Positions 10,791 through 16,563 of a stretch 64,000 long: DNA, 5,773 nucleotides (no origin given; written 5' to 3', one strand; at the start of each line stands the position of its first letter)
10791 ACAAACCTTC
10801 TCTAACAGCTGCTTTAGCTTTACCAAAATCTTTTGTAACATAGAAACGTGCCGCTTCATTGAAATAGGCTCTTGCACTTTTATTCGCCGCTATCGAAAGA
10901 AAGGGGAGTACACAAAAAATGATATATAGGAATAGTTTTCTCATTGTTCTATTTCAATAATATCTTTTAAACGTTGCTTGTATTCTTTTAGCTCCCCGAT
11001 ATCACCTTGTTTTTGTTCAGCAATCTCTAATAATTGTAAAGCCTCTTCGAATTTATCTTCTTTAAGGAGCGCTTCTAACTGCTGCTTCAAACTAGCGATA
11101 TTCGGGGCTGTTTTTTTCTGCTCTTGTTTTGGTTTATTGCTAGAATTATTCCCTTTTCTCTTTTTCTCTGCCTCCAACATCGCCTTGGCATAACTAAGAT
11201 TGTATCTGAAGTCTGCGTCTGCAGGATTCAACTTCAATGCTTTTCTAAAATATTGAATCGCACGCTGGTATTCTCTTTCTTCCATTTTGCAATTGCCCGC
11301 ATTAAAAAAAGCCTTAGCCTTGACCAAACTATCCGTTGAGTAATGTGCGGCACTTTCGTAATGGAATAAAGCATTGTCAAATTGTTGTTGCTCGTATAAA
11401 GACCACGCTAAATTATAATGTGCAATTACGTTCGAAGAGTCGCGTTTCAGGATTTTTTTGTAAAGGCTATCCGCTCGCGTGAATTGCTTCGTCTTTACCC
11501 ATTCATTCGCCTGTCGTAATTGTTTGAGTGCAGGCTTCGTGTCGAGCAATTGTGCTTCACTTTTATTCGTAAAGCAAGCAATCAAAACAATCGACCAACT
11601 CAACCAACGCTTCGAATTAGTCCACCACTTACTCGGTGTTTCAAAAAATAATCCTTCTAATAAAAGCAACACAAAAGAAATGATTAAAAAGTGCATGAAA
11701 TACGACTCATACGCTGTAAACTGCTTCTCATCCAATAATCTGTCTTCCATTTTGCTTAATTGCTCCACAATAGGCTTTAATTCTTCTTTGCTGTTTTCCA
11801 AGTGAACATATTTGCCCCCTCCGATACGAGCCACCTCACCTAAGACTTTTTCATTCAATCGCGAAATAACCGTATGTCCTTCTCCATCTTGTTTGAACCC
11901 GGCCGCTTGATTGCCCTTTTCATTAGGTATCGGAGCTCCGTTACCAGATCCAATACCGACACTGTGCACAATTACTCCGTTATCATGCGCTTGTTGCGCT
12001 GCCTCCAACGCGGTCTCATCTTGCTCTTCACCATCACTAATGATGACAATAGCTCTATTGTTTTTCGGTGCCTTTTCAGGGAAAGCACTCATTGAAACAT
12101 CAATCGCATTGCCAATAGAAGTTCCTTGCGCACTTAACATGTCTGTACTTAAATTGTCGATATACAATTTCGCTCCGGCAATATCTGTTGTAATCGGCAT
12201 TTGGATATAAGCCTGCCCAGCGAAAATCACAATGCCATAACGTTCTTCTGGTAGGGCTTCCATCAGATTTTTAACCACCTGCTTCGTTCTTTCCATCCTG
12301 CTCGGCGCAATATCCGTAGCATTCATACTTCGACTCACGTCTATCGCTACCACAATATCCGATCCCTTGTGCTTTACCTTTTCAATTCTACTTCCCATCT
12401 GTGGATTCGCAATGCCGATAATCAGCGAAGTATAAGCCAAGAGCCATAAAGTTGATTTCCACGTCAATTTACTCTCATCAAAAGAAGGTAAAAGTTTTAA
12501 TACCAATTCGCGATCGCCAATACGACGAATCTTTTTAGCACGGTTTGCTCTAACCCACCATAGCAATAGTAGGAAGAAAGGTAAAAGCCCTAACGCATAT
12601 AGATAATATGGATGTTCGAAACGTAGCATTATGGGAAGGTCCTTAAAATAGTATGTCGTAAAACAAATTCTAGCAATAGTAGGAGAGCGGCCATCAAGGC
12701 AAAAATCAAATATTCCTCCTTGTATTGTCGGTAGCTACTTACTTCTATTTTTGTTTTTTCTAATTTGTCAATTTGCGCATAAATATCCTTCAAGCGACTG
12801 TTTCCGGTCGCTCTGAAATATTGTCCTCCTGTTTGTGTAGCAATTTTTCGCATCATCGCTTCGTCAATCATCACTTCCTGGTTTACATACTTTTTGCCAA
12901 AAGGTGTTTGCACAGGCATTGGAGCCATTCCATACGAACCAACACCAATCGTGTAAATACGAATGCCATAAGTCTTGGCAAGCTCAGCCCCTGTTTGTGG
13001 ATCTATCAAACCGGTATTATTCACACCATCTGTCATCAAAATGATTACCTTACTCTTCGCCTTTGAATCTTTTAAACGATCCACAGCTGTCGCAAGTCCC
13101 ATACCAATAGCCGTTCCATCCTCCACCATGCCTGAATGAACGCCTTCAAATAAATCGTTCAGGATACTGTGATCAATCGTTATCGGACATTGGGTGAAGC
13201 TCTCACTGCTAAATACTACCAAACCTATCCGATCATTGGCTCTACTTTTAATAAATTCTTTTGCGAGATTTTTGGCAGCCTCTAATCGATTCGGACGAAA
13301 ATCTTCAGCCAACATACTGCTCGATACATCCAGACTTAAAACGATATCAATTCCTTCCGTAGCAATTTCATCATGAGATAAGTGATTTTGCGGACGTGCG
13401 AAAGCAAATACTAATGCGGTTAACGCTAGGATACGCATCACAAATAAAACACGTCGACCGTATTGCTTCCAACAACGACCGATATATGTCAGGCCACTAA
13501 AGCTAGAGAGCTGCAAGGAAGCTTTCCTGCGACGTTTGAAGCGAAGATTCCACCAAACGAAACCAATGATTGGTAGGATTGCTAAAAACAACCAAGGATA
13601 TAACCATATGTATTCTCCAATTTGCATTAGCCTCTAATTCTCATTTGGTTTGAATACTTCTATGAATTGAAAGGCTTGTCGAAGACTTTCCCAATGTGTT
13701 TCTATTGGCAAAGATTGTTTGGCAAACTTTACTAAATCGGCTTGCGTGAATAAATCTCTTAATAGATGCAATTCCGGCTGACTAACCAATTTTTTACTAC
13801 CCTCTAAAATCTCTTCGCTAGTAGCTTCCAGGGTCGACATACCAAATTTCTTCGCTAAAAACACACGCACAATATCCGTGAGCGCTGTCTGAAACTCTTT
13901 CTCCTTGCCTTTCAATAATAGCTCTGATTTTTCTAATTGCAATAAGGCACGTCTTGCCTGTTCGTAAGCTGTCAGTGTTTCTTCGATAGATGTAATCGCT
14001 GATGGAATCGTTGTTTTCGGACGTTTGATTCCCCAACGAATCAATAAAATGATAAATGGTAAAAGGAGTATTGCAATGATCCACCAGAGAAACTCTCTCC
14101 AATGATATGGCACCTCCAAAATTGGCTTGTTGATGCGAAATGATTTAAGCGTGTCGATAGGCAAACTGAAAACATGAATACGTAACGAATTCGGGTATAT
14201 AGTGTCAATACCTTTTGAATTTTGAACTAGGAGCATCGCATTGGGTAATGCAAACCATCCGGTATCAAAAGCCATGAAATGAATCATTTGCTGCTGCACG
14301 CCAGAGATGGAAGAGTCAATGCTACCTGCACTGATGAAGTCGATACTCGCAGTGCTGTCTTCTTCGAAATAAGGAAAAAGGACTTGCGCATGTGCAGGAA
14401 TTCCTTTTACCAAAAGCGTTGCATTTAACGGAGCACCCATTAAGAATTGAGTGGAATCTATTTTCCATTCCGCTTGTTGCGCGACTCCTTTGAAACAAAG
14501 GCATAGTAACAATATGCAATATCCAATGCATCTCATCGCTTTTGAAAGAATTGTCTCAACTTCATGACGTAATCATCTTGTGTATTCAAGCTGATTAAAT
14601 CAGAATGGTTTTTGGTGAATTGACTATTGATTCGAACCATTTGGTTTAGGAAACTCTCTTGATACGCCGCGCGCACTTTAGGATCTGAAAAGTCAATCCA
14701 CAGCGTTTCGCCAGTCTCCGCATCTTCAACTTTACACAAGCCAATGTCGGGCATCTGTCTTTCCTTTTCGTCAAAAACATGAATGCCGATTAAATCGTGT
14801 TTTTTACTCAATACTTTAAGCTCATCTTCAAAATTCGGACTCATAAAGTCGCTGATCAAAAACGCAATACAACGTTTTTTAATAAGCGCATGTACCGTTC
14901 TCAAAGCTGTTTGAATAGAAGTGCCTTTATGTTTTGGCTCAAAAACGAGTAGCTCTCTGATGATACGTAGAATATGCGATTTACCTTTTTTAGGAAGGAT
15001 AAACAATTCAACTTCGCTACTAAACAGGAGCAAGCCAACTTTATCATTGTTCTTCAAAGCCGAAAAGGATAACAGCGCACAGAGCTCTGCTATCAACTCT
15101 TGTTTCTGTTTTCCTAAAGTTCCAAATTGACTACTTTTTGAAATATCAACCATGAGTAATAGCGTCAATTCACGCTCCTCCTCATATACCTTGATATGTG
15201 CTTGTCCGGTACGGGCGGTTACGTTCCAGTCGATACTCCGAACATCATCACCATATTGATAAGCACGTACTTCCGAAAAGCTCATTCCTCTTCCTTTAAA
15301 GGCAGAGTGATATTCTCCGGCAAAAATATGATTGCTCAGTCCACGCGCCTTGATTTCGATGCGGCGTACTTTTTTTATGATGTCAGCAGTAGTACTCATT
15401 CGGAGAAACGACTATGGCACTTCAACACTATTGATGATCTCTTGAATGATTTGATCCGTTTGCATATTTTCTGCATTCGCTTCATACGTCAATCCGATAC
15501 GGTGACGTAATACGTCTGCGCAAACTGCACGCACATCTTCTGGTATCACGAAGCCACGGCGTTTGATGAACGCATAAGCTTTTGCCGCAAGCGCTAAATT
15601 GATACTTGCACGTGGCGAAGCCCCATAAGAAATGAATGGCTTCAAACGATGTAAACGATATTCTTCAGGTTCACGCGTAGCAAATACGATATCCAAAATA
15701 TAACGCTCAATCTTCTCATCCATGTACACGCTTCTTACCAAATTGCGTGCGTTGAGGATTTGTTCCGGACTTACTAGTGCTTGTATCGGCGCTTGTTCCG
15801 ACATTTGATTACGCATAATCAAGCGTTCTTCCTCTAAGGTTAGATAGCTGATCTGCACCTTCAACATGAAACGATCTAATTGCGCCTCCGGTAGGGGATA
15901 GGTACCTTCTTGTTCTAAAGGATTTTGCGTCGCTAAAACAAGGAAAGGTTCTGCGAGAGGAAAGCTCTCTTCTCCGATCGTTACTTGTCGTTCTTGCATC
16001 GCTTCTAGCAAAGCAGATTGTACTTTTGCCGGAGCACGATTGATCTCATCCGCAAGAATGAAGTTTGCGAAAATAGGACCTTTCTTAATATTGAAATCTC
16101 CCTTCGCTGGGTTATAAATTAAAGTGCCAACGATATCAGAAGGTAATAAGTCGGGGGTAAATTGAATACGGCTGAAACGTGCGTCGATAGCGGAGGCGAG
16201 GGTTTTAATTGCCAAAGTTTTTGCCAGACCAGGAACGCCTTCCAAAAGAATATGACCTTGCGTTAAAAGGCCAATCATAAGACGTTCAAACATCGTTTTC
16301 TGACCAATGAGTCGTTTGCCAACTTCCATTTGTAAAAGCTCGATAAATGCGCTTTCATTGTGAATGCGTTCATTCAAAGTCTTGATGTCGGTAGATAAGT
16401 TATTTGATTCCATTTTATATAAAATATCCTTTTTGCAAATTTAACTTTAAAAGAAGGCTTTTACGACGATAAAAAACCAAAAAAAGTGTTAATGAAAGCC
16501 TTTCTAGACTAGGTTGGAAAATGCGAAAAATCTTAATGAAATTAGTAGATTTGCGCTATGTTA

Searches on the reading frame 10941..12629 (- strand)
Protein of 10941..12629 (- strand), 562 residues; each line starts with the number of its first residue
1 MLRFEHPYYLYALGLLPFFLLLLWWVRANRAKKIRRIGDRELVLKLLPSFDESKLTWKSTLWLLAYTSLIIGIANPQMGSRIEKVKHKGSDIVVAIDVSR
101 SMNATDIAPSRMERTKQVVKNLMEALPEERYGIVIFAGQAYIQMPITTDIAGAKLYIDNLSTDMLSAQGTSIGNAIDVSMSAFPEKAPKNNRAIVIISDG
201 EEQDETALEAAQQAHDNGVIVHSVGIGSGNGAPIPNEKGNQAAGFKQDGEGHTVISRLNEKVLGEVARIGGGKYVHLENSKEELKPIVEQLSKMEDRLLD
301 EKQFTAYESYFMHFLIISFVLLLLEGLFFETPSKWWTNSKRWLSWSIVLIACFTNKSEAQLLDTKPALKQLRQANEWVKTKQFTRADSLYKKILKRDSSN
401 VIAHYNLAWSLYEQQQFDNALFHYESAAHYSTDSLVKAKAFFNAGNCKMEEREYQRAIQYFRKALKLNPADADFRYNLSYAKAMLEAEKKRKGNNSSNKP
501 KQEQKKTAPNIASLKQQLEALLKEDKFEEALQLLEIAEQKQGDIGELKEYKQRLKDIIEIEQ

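Call 64: search_protein_families(library=pfam, proteins=[window:10941-12629:-], max_evalue=0.00001)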
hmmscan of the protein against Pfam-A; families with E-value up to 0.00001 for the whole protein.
window:10941-12629:- (562 aa): 11 families
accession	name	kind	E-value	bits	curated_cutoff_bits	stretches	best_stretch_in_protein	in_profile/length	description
PF13519.12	VWA_2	-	1.8e-19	70.7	27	1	92-201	1-107/107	von Willebrand factor type A domain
PF00092.34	VWA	-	2.5e-16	60.8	23.8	1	91-229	1-142/174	von Willebrand factor type A domain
PF00515.34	TPR_1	-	1.1e-13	50.7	27.8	1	438-469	1-32/34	Tetratricopeptide repeat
PF07719.23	TPR_2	-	1.1e-11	44.3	27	1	438-470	1-33/34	Tetratricopeptide repeat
PF14559.12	TPR_19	-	7e-11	42.7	25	0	449-488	2-39/68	Tetratricopeptide repeat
PF13432.12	TPR_16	-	1.1e-10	42.2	32.7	0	373-427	3-57/65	Tetratricopeptide repeat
PF13431.12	TPR_17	-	1.4e-07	31.6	24.4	0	389-421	1-33/34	Tetratricopeptide repeat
PF13181.12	TPR_8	-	2.2e-07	31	25.7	0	438-471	1-34/34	Tetratricopeptide repeat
PF23914.1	TPR_CcmH_CycH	-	3.3e-07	30.7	42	0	445-535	57-145/158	Cytochrome c-type biogenesis protein H TPR domain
PF13768.12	VWA_3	-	1.1e-06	29.3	27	0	91-232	2-140/155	von Willebrand factor type A domain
PF13428.12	TPR_14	-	5.8e-06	26.9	23.5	0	445-479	8-42/44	Tetratricopeptide repeat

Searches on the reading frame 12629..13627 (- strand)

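Call 65: search_protein_families(library=pfam, proteins=[window:12629-13627:-], max_evalue=0.00001)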
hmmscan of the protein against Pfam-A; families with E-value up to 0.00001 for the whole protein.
window:12629-13627:- (332 aa): 3 families
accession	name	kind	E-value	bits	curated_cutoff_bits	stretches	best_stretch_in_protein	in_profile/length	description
PF00092.34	VWA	-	3.9e-23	83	23.8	1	94-284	1-173/174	von Willebrand factor type A domain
PF13519.12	VWA_2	-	7.7e-19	68.7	27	1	96-201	2-106/107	von Willebrand factor type A domain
PF07584.16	BatA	-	1.2e-10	42.1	25.9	1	8-79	4-77/77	Aerotolerance regulator N-terminal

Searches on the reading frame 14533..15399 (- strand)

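Call 65: search_protein_families(library=pfam, proteins=[window:14533-15399:-], max_evalue=0.00001)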
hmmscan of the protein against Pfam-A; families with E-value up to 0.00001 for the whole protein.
window:14533-15399:- (288 aa): 2 families
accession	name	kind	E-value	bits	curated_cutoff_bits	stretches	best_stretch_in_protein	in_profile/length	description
PF01882.25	DUF58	-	1.2e-75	253.8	23.4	1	43-253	1-213/216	Protein of unknown function DUF58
PF13519.12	VWA_2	-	6.6e-17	62.5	27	1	80-185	1-106/107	von Willebrand factor type A domain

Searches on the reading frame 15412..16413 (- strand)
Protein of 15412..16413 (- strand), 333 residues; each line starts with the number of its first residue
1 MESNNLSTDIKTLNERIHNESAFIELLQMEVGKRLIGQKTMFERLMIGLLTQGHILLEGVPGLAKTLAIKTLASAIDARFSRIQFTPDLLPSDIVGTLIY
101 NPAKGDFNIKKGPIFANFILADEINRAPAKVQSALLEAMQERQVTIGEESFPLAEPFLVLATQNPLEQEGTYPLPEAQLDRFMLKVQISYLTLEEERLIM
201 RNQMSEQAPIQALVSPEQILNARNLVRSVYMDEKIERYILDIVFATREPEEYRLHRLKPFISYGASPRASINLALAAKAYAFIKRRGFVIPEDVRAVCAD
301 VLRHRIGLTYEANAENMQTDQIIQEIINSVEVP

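Call 65: search_protein_families(library=pfam, proteins=[window:15412-16413:-], max_evalue=0.00001)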
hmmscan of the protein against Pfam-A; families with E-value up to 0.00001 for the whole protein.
window:15412-16413:- (333 aa): 4 families
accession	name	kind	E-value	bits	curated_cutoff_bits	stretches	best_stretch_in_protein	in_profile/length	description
PF07726.17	AAA_3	-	1.6e-65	219.3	27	1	54-184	1-131/131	ATPase family associated with various cellular activities (AAA)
PF17863.7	AAA_lid_2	-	3e-21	75.4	22.7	1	256-326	4-74/74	AAA lid domain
PF07728.20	AAA_5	-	1.2e-14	55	22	1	54-182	1-139/139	AAA domain (dynein-related subfamily)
PF20030.5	bpMoxR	-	2.6e-14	53.2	27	1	30-195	9-173/205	MoxR domain in the MoxR-vWA-beta-propeller ternary systems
